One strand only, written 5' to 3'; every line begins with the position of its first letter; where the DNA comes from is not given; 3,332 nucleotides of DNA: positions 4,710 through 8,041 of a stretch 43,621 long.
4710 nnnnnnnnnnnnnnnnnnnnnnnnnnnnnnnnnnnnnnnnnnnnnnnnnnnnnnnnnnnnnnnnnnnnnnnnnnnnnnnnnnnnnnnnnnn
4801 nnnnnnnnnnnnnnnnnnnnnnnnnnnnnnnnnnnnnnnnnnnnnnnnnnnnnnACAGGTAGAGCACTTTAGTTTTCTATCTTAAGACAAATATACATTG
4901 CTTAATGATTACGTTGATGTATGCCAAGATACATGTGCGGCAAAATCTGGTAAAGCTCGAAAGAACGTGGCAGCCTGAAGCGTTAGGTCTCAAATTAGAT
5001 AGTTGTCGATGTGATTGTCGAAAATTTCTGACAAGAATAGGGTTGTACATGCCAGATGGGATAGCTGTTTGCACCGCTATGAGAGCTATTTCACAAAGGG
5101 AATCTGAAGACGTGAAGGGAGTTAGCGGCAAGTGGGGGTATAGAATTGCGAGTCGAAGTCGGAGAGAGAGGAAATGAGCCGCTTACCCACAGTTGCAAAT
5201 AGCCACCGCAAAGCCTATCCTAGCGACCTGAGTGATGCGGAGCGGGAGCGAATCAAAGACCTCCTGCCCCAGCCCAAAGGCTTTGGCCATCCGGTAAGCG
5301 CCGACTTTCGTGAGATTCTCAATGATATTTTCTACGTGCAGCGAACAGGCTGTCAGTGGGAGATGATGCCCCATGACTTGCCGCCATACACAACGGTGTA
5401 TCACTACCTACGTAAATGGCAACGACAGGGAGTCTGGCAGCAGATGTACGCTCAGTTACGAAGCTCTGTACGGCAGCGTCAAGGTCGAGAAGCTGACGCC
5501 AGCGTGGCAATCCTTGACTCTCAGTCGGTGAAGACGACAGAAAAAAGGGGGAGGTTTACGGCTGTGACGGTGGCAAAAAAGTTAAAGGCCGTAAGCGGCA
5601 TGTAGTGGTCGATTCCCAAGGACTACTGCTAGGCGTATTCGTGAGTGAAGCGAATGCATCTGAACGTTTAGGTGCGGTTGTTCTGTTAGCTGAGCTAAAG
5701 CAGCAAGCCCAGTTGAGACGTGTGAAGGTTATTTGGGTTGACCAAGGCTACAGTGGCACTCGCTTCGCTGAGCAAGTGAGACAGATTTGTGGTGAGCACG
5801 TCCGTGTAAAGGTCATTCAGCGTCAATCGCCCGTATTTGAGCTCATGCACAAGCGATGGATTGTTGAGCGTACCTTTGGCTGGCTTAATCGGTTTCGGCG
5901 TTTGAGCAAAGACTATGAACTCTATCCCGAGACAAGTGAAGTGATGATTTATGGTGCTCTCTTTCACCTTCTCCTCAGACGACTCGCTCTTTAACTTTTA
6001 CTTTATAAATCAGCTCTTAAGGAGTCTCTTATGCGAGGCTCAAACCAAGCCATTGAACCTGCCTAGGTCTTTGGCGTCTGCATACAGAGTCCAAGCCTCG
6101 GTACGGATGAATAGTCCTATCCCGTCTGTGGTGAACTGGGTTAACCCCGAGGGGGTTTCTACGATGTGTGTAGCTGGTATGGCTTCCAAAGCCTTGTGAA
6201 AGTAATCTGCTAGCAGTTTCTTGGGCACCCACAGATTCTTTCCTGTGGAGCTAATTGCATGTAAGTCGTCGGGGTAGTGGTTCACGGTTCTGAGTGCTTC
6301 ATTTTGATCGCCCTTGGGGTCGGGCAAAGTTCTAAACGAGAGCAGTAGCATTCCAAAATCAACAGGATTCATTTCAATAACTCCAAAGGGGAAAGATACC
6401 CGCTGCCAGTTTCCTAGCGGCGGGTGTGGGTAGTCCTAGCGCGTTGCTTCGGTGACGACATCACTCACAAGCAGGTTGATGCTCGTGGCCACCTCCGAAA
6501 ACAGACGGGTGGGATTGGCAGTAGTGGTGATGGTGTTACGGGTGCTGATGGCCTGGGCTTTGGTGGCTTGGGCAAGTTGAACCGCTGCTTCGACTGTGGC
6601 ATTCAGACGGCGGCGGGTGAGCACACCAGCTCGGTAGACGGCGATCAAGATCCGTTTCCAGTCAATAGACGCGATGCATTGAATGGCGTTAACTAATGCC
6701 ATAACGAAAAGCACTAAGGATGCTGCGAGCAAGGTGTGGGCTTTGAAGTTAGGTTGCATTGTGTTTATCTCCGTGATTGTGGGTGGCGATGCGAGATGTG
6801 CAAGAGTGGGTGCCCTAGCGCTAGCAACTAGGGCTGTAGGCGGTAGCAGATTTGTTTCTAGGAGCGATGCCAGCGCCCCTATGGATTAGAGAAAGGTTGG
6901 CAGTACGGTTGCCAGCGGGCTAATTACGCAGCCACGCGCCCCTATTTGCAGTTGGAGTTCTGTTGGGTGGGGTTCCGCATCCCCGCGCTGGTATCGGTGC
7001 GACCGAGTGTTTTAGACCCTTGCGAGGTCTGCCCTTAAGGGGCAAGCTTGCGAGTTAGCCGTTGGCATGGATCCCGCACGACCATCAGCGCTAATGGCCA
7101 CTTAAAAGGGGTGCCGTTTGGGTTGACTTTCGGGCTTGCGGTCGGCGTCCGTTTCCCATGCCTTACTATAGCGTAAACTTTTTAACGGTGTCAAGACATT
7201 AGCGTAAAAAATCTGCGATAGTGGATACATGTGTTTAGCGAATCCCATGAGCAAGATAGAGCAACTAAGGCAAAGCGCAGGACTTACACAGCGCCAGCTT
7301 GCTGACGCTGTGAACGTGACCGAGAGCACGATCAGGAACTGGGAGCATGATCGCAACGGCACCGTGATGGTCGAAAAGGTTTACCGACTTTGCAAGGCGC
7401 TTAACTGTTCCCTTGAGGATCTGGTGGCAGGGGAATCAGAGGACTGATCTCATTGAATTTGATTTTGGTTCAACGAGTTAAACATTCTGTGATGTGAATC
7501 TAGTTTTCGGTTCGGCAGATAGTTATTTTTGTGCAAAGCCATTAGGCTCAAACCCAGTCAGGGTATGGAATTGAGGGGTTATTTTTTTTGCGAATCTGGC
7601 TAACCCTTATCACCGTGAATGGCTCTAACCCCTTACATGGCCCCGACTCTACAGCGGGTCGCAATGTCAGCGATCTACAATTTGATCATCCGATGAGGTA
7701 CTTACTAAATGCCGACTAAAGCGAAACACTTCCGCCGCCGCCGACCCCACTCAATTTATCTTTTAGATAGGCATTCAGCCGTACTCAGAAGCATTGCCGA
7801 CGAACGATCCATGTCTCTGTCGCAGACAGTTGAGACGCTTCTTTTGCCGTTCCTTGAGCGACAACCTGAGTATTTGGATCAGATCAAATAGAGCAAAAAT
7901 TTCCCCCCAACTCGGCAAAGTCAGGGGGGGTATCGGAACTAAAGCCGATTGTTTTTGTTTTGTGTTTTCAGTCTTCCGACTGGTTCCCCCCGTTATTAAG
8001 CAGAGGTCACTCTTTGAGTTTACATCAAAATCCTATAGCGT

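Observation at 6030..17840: Integrase-bounded ~11.8 kb element with its own primase-helicase and family-B polymerase, but no virion or conjugation genes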

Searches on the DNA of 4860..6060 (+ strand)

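Call 34: search_dna_similar(query=window:4860-6060:+, collection=plasmids, mode=distant, max_rows=10)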
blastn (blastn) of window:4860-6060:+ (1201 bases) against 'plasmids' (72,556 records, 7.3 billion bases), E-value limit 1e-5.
Records with a match: 27; places in all: 36; records where one place covers at least 80% of the query: 0.
Best place of each record, by identity: 80-90% 5; 60-80% 22.
By first word of the organism name: Trichormus 4; Acaryochloris 3; Nostoc 3; Gloeothece 3; Burkholderia 3; Picosynechococcus 2; Anabaena 1; Gloeocapsa 1; Gloeocapsopsis 1; Calothrix 1; and 5 more.
By predicted mobility (MOB-suite, as given by PLSDB): conjugative 16; non-mobilizable 6; mobilizable 5.
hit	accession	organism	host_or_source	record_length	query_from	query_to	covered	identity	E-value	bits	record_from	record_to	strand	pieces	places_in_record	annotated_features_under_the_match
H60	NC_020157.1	Anabaena cylindrica PCC 7122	water, most likely pond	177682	315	1158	70%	68.6%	4e-82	314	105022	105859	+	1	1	IS5 family transposase | ssb: single-stranded DNA-binding protein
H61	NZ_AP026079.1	Acaryochloris marina MBIC10699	cell culture,Ascidian, Diplosoma similis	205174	346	1164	68%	67.2%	2e-55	225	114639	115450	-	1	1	none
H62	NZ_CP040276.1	Nostoc sp. C052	Blasia pusilla,pure culture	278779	351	1158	67%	67.9%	8e-66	259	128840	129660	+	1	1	none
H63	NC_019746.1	Gloeocapsa sp. PCC 7428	-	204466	444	1158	45%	68.4%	5e-18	186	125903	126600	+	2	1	none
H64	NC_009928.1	Acaryochloris marina MBIC11017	-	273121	656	1160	42%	70.0%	3e-52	214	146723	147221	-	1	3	none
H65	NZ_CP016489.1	Picosynechococcus sp. PCC 8807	cell culture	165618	351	729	32%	65.1%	7e-10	74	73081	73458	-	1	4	IS5 family transposase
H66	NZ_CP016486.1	Picosynechococcus sp. PCC 8807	cell culture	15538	351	729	32%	65.1%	7e-10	74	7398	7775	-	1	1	IS5 family transposase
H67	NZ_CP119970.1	Gloeocapsopsis dulcis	Dried cell culture,Desert, underside of ...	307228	669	1098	15%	78.0%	2e-9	142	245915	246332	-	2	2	transposase | IS5 family transposase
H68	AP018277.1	Calothrix sp. NIES-4101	-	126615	444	586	12%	75.5%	5e-18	101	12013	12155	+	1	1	transposase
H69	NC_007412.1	Trichormus variabilis ATCC 29413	-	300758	662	807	12%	72.1%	7e-10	74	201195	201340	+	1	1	none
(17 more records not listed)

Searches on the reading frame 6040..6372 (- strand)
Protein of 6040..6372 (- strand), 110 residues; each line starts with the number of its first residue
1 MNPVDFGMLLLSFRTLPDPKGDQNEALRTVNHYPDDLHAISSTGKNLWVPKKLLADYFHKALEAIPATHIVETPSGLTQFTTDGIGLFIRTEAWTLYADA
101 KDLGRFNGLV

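Call 5: search_protein_families(library=pfam, proteins=[window:6040-6372:-], max_evalue=0.01)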
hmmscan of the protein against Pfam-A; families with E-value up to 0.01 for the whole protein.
window:6040-6372:- (110 aa): 0 families

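Call 7: search_protein_families(library=ncbifam, proteins=[window:6040-6372:-], max_evalue=0.01)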
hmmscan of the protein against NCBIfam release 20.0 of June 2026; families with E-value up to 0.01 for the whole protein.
window:6040-6372:- (110 aa): 0 families

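Call 8: search_protein_families(library=phrogs, proteins=[window:6040-6372:-], max_evalue=0.01)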
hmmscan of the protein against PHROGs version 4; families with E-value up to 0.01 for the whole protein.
window:6040-6372:- (110 aa): 0 families

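Call 68: search_protein_families(library=padloc, proteins=[window:6040-6372:-], max_evalue=0.01)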
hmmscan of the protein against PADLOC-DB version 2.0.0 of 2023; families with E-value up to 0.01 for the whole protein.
window:6040-6372:- (110 aa): 0 families

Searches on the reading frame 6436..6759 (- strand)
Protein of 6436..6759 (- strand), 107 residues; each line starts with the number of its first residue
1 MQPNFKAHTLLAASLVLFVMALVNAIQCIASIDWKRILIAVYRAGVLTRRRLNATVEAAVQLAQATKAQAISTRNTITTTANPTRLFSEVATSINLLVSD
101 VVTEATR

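Call 5: search_protein_families(library=pfam, proteins=[window:6436-6759:-], max_evalue=0.01)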
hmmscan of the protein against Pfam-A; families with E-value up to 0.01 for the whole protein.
window:6436-6759:- (107 aa): 0 families

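Call 7: search_protein_families(library=ncbifam, proteins=[window:6436-6759:-], max_evalue=0.01)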
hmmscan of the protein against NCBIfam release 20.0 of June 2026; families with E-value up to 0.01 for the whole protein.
window:6436-6759:- (107 aa): 0 families

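Call 8: search_protein_families(library=phrogs, proteins=[window:6436-6759:-], max_evalue=0.01)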
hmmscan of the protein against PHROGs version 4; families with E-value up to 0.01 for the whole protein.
window:6436-6759:- (107 aa): 0 families

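Call 68: search_protein_families(library=padloc, proteins=[window:6436-6759:-], max_evalue=0.01)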
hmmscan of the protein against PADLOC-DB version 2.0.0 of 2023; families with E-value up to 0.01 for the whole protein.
window:6436-6759:- (107 aa): 0 families

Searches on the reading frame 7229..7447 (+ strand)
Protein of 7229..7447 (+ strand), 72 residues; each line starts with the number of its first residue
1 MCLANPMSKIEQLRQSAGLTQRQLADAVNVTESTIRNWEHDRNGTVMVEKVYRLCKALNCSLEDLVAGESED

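Call 5: search_protein_families(library=pfam, proteins=[window:7229-7447:+], max_evalue=0.01)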
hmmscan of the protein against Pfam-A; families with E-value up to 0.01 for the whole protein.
window:7229-7447:+ (72 aa): 17 families
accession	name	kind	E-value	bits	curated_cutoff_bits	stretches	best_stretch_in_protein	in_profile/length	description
PF01381.28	HTH_3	-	2.6e-14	53.4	23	1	10-65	1-55/55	Helix-turn-helix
PF13443.12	HTH_26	-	5e-11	43.1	22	1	9-66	1-58/63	Cro/C1-type HTH DNA-binding domain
PF13560.12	HTH_31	-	1.7e-10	41.4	27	1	11-64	7-60/64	Helix-turn-helix domain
PF12844.13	HTH_19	-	4.3e-10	39.8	30.2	1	9-71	3-64/64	Helix-turn-helix domain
PF07022.19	Phage_CI_repr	-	1.3e-06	29.1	22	1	10-70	3-62/65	Bacteriophage CI repressor helix-turn-helix domain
PF13384.12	HTH_23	-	7.8e-06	26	24.6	1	11-40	9-39/50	Homeodomain-like domain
PF13744.12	HTH_37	-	7.3e-05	22.9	27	1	5-63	18-76/80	Helix-turn-helix domain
PF13412.12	HTH_24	-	0.00036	20.5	21.9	1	11-36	10-35/48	Winged helix-turn-helix DNA-binding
PF08279.18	HTH_11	-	0.00061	20.1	25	1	10-37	6-34/55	HTH domain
PF04545.22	Sigma70_r4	-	0.0011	18.9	24.1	1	12-40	14-42/50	Sigma-70, region 4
PF13518.12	HTH_28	-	0.0034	17.9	25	1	17-41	11-35/52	Helix-turn-helix domain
PF20432.4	Xre-like-HTH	-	0.0035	18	25.8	1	10-43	15-47/63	Antitoxin Xre-like helix-turn-helix domain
PF05269.17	Phage_CII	-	0.0037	17.9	21.3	1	13-42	18-47/91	Bacteriophage CII protein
PF13551.12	HTH_29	-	0.0039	17.7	28.1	0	17-40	10-34/64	Winged helix-turn helix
PF15943.11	YdaS_toxin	-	0.0045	17.2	30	1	21-59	11-48/65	Bacterial toxin YdaS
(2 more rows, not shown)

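Call 68: search_protein_families(library=padloc, proteins=[window:7229-7447:+], max_evalue=0.01)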
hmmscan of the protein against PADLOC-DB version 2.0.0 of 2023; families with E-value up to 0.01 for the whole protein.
window:7229-7447:+ (72 aa): 17 families
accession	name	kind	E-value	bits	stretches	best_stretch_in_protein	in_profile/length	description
PDLC03951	RmrA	-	1.3e-08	32.3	1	9-63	12-65/400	-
PDLC03949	RmrA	-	5.4e-07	26.8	1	8-67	5-63/363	-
PDLC04142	capH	-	1.4e-06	27.3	1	9-65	10-65/103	capH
PDLC02926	HTH_VI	-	2.5e-06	25.7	1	10-66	6-61/92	-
PDLC03954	RmrA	-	3.5e-06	24.2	1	8-65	13-69/380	-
PDLC03948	RmrA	-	1.3e-05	22.3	1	9-60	12-62/397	-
PDLC04760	PDC-M64C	-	3.2e-05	22.2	1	8-62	29-82/93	-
PDLC03945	RmrA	-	0.00011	19.5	1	9-60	6-56/394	-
PDLC04133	mad1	-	0.00013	20.2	1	17-40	4-27/60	mads_1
PDLC03536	REase_II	-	0.00024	18.9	1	9-66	14-70/237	Type II restriction enzyme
PDLC03946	RmrA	-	0.0013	15.6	1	10-62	7-58/357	-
PDLC03953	RmrA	-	0.002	15.4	1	2-58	2-57/373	-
PDLC04775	PDC-M69A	-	0.0024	16.4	1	9-71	11-72/113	-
PDLC03955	RmrA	-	0.0025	15.1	1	12-69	27-83/371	-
PDLC03944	RmrA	-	0.0029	14.7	1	9-59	10-59/384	-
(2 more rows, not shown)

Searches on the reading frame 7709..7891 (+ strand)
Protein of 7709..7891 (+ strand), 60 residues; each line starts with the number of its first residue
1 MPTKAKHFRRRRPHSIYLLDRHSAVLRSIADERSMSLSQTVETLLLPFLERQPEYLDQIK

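Call 7: search_protein_families(library=ncbifam, proteins=[window:7709-7891:+], max_evalue=0.01)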
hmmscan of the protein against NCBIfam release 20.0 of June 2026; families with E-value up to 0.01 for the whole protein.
window:7709-7891:+ (60 aa): 0 families

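Call 8: search_protein_families(library=phrogs, proteins=[window:7709-7891:+], max_evalue=0.01)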
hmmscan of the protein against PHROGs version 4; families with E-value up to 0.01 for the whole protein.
window:7709-7891:+ (60 aa): 0 families

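Call 68: search_protein_families(library=padloc, proteins=[window:7709-7891:+], max_evalue=0.01)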
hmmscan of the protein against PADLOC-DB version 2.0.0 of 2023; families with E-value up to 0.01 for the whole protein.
window:7709-7891:+ (60 aa): 0 families

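Call 101: search_protein_families(library=pfam, proteins=[window:7709-7891:+], max_evalue=5)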
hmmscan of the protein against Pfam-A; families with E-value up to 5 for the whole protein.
window:7709-7891:+ (60 aa): 1 family
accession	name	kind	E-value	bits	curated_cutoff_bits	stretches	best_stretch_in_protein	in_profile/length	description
PF16777.11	RHH_7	-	0.19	12.6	27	1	4-41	24-61/74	Transcriptional regulator, RHH-like, CopG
